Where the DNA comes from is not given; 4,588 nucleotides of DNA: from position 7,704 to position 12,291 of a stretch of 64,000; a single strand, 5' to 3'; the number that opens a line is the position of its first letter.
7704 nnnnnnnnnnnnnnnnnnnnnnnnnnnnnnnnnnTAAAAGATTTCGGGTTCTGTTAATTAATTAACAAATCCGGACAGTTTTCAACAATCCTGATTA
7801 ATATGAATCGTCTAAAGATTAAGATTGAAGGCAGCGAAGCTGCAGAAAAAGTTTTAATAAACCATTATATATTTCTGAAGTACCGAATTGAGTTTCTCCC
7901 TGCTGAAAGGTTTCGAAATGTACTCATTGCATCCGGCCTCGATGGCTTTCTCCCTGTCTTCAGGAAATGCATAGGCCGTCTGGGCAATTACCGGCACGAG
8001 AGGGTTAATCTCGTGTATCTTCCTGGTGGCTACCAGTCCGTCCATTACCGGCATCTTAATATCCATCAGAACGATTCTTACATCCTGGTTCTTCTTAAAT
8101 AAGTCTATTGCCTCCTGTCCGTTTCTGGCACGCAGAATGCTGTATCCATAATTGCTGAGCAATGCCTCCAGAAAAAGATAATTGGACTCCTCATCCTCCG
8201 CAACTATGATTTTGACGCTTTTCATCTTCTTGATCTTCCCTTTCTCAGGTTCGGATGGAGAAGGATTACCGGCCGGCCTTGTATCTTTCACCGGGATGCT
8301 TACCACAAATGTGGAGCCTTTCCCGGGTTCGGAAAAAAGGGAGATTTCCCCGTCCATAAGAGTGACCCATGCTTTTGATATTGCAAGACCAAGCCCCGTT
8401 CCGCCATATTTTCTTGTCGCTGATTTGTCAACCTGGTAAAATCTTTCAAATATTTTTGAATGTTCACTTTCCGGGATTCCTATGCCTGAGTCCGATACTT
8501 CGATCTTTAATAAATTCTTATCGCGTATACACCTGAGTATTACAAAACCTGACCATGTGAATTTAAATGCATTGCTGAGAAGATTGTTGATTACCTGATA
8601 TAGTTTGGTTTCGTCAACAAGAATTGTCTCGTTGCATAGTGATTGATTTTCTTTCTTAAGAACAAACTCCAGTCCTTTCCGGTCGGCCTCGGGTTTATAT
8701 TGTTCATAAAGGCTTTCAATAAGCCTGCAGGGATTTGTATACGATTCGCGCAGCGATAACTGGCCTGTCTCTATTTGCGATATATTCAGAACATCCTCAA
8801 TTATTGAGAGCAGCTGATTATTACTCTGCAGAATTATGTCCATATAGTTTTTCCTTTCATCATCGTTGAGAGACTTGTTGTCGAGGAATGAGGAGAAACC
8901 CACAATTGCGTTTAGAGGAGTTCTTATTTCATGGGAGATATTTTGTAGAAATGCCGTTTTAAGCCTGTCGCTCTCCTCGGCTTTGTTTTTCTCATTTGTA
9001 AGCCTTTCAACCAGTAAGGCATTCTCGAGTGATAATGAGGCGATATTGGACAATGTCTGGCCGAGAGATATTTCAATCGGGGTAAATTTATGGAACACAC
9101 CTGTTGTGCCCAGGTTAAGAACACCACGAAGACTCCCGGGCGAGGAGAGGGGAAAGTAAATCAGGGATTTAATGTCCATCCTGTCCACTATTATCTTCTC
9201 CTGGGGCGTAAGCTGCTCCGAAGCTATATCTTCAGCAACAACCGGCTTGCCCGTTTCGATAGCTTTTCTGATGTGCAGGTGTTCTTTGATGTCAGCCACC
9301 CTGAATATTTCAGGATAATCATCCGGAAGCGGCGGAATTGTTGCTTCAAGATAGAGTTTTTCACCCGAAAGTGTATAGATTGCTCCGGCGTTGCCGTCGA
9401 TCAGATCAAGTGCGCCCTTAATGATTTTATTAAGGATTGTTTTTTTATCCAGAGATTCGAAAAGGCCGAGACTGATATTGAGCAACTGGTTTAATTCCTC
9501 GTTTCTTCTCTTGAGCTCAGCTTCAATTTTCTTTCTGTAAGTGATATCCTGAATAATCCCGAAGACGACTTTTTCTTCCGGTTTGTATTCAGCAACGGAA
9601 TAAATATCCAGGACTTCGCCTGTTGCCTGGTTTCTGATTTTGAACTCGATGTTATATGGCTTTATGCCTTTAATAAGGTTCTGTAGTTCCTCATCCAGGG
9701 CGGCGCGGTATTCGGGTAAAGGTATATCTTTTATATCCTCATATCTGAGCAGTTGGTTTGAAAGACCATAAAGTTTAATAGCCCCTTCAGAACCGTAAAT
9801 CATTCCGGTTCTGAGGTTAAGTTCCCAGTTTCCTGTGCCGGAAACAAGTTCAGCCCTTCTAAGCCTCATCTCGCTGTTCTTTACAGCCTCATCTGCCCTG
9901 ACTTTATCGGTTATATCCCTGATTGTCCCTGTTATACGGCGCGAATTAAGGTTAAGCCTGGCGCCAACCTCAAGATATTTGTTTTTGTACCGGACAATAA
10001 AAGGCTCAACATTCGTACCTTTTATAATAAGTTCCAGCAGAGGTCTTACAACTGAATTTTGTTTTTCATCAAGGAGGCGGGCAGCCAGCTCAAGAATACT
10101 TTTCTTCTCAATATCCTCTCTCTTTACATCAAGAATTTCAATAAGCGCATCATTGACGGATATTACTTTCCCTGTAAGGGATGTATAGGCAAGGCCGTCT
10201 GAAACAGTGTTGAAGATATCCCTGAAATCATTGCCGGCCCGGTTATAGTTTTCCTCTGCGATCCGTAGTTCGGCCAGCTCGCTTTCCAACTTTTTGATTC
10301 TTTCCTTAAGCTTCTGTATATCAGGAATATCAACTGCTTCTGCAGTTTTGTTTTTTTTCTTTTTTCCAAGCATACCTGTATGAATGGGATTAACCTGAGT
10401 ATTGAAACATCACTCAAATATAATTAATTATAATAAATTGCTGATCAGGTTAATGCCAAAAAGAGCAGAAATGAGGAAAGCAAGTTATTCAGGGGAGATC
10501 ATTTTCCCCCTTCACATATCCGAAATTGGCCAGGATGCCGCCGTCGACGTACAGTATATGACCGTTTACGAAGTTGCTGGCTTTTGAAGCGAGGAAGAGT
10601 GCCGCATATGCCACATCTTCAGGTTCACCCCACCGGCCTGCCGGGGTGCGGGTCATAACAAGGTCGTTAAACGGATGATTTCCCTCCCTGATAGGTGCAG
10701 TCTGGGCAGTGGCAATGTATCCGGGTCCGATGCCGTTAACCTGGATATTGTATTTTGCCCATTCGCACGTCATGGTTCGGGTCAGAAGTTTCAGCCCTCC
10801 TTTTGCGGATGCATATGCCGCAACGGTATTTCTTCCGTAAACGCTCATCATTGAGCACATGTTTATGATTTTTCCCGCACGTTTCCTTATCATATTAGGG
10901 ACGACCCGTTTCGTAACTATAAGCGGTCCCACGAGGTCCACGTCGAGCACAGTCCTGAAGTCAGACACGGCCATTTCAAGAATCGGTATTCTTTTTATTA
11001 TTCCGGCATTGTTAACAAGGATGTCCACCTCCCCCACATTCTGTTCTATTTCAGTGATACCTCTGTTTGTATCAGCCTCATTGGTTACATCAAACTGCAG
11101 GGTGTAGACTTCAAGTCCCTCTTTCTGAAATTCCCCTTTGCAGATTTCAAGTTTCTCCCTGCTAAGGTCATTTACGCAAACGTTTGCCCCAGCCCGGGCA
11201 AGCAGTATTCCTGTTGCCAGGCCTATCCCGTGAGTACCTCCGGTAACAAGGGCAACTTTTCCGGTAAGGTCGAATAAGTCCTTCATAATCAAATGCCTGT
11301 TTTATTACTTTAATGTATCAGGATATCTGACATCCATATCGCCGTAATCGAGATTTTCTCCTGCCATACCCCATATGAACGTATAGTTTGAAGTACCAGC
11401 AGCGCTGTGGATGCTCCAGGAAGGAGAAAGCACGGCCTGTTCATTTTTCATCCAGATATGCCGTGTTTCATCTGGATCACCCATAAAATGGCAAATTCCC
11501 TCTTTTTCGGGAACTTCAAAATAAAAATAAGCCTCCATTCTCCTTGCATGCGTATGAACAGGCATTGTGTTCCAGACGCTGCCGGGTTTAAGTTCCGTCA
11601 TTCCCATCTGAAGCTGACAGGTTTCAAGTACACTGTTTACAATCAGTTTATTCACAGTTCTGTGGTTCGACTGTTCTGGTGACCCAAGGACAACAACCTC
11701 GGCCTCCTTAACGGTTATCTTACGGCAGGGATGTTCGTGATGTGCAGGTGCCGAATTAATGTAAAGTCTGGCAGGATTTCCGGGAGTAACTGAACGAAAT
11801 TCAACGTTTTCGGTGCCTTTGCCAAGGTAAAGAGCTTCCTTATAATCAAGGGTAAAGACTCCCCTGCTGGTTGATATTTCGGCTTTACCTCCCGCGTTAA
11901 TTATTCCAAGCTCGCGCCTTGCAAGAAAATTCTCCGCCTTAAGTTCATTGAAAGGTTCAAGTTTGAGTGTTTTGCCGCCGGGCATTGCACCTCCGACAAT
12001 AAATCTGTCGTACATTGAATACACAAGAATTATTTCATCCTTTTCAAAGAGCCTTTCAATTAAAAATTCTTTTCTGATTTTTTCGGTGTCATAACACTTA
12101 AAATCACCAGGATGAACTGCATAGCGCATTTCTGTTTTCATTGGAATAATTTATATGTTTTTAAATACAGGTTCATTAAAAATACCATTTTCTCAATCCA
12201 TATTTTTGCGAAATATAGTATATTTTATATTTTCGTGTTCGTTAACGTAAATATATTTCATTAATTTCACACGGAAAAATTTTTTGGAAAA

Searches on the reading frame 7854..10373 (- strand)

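Call 3: search_protein_families(library=pfam, proteins=[window:7854-10373:-])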
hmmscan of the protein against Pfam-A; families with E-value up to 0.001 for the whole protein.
window:7854-10373:- (839 aa): 9 families
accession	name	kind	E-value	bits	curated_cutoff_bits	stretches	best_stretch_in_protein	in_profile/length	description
PF02518.31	HATPase_c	-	9.2e-29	100.6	26.4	1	587-696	2-110/111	Histidine kinase-, DNA gyrase B-, and HSP90-like ATPase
PF00072.30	Response_reg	-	3.5e-24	85.5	30.2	1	722-832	1-110/111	Response regulator receiver domain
PF00512.31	HisKA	-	5.5e-18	65.2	26.9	1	472-537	2-66/66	His Kinase A (phospho-acceptor) domain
PF13185.12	GAF_2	-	5.4e-09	36.8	28.6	1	308-450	2-136/136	GAF domain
PF13426.13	PAS_9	-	1.2e-07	32.4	27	1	59-156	2-103/103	PAS domain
PF01590.32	GAF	-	2.9e-07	31.5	22.4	1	311-449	3-133/133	GAF domain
PF08447.18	PAS_3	-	1.1e-06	29.3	25.6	1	192-260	2-71/89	PAS fold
PF13188.13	PAS_8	-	7.2e-05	23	21.8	1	50-98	3-51/65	PAS domain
PF13492.12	GAF_3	-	0.0006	20.7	27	0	311-451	3-129/129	GAF domain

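Call 4: search_protein_families(library=ncbifam, proteins=[window:7854-10373:-])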
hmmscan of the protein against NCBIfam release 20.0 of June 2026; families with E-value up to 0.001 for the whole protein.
window:7854-10373:- (839 aa): 153 families (the best 25 are shown)
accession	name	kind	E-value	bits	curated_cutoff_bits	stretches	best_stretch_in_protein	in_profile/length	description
TIGR02956.1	TMAO_torS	equivalog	2.1e-88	297.6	676.5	1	462-836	454-820/967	TMAO reductase system sensor histidine kinase/response regulator TorS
NF041947.1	LuxQ_Vibrio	equivalog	1.1e-87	294.8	1200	1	461-835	461-838/843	quorum-sensing autoinducer 2 sensor kinase/phosphatase LuxQ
NF008318.0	PRK11107.1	equivalog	1.7e-85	287.8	890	2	459-698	280-521/920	two-component sensor histidine kinase BarA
NF008302.0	PRK11091.1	equivalog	2.4e-81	274.1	838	1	461-836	272-643/779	aerobic respiration two-component sensor histidine kinase ArcB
NF008099.0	PRK10841.1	equivalog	1.9e-75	254.3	920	2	458-698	456-693/949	two-component system sensor histidine kinase RcsC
NF038297.2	hybrid_HK_HrmK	equivalog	5e-75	253.3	725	1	456-835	219-607/607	hybrid histidine kinase/response regulator HrmK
NF011874.0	PRK15347.1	equivalog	1.5e-72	245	852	2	457-700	383-619/921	two component system sensor kinase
NF045901.1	HisKinLetSLeg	equivalog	1.1e-65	222.2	1650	2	457-696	278-519/906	two-component system sensor histidine kinase LetS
NF046044.1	PnpS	equivalog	2.6e-65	220.9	400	1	466-694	164-390/390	two-component system histidine kinase PnpS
NF047874.1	MASE3_PAS_HK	subfamily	3.3e-61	207.9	560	2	455-716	381-646/655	MASE3 domain-containing sensor histidine kinase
NF008543.0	PRK11466.1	equivalog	1.1e-57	195.6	982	1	453-836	426-798/914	TMAO reductase system sensor histidine kinase/response regulator TorS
NF033092.0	HK_WalK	equivalog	1.2e-57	195.8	725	2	465-695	365-594/594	cell wall metabolism sensor histidine kinase WalK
NF041832.1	near_NosP_CTERM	subfamily_domain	5.4e-55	187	400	1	468-834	3-368/370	NahK/ErcS family hybrid sensor histidine kinase/response regulator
NF007420.1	PRK09959.1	equivalog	9.5e-53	179.1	1995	1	453-833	693-1071/1197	acid-sensing system histidine kinase EvgS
TIGR02966.1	phoR_proteo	equivalog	2.8e-50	171.2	334.2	1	464-692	106-332/333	phosphate regulon sensor histidine kinase PhoR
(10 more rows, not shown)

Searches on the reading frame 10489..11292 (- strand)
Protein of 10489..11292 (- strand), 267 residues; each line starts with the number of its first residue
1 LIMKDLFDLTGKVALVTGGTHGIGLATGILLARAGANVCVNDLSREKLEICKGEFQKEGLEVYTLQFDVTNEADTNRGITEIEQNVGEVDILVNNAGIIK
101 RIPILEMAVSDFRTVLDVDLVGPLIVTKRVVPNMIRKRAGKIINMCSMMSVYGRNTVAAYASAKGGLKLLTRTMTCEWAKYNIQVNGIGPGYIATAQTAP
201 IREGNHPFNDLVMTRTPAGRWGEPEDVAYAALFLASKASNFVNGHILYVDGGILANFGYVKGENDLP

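Call 3: search_protein_families(library=pfam, proteins=[window:10489-11292:-])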
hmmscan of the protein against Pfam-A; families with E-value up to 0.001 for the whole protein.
window:10489-11292:- (267 aa): 4 families
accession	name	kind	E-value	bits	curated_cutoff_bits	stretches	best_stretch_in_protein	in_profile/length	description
PF13561.12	adh_short_C2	-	1.6e-56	192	27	1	21-253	6-235/236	Enoyl-(Acyl carrier protein) reductase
PF00106.31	adh_short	-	8.1e-55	185.8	26.6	1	12-204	1-193/195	short chain dehydrogenase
PF08659.16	KR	-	3.5e-13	50.3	22.6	1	14-165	3-154/180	KR domain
PF23441.1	SDR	-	0.00076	19.4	27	0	13-253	9-255/258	SDR-like rossmann domain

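Call 4: search_protein_families(library=ncbifam, proteins=[window:10489-11292:-])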
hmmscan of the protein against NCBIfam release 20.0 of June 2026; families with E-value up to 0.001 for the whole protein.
window:10489-11292:- (267 aa): 233 families (the best 25 are shown)
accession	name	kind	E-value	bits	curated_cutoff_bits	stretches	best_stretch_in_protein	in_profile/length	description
NF005488.0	PRK07097.1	equivalog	3.1e-125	416.6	369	1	3-260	2-264/266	gluconate 5-dehydrogenase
NF005983.0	PRK08085.1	equivalog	4.1e-81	272.3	408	1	3-255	1-252/254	gluconate 5-dehydrogenase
NF005390.0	PRK06935.1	equivalog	2.2e-74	250.1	369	1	4-255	8-257/258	2-dehydro-3-deoxy-D-gluconate 5-dehydrogenase KduD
NF005711.0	PRK07523.1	subfamily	1e-71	241.5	413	1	3-255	2-253/255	SDR family oxidoreductase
NF004778.0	PRK06124.1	equivalog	9.7e-68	228.3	303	1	3-257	3-256/256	SDR family oxidoreductase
TIGR01832.1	kduD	equivalog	3.3e-66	223.3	338.85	1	7-255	1-247/248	2-dehydro-3-deoxy-D-gluconate 5-dehydrogenase KduD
TIGR01830.1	3oxo_ACP_reduc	equivalog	7.4e-63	212.4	297.75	1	14-253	1-238/239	3-oxoacyl-[acyl-carrier-protein] reductase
NF005559.1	PRK07231.1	subfamily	1.7e-61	207.9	215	1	9-254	2-248/249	glucose 1-dehydrogenase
NF006070.0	PRK08213.1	subfamily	8.4e-61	205.7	279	1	2-254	3-257/259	gluconate 5-dehydrogenase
NF004791.0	PRK06138.1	equivalog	1.9e-60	204.3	312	1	8-255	2-251/252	SDR family oxidoreductase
NF009466.0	PRK12826.1-2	subfamily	1.3e-59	201.7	222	1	12-254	4-245/248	3-oxoacyl-ACP reductase FabG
NF004198.0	PRK05653.1-3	equivalog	3.2e-58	197.1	296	1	9-253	5-246/248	3-oxoacyl-ACP reductase FabG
NF009093.0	PRK12429.1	subfamily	9.4e-58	195.5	258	1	9-255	3-258/259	3-hydroxybutyrate dehydrogenase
NF005067.0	PRK06484.1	equivalog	4.6e-54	183.8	713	1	11-255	273-513/524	short chain dehydrogenase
NF052558.1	MBtsdlDhBudC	equivalog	1e-53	182.5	270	1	10-257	2-245/250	meso-2,3-butanediol dehydrogenase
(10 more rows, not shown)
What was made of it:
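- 10489..11292 (-): KduD-type SDR, matching the NCBIfam 'gluconate 5-dehydrogenase' model NF005488. It is the partner of KduI. NF005488 416.6 bits against cutoff 369 (call 4).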

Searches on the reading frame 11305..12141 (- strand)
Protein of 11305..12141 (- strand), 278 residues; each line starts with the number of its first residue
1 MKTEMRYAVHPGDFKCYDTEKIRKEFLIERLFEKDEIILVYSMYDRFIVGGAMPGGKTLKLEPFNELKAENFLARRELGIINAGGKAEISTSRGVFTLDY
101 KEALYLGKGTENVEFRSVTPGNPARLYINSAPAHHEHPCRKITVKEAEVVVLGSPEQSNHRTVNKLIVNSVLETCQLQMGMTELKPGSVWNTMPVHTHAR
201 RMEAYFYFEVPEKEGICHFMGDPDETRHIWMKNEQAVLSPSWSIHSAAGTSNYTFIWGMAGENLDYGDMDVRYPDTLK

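Call 3: search_protein_families(library=pfam, proteins=[window:11305-12141:-])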
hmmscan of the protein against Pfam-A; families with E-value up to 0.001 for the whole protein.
window:11305-12141:- (278 aa): 1 family
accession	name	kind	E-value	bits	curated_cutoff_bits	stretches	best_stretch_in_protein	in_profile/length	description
PF04962.18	KduI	-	2.2e-31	109.6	23.9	1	39-263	14-248/262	KduI/IolB family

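Call 4: search_protein_families(library=ncbifam, proteins=[window:11305-12141:-])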
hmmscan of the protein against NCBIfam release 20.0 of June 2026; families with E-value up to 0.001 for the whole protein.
window:11305-12141:- (278 aa): 2 families
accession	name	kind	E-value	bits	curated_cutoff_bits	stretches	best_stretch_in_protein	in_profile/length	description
NF002091.1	PRK00924.1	equivalog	7.1e-124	412.7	250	1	4-277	2-276/277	5-dehydro-4-deoxy-D-glucuronate isomerase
TIGR04378.1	myo_inos_iolB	equivalog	5.6e-07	29.3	205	1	88-249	54-216/247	5-deoxy-glucuronate isomerase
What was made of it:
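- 11305..12141 (-): KduI (5-dehydro-4-deoxy-D-glucuronate isomerase), part of the divergent unsaturated-uronate branch. NF002091 412.7 bits against cutoff 250 (call 4).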
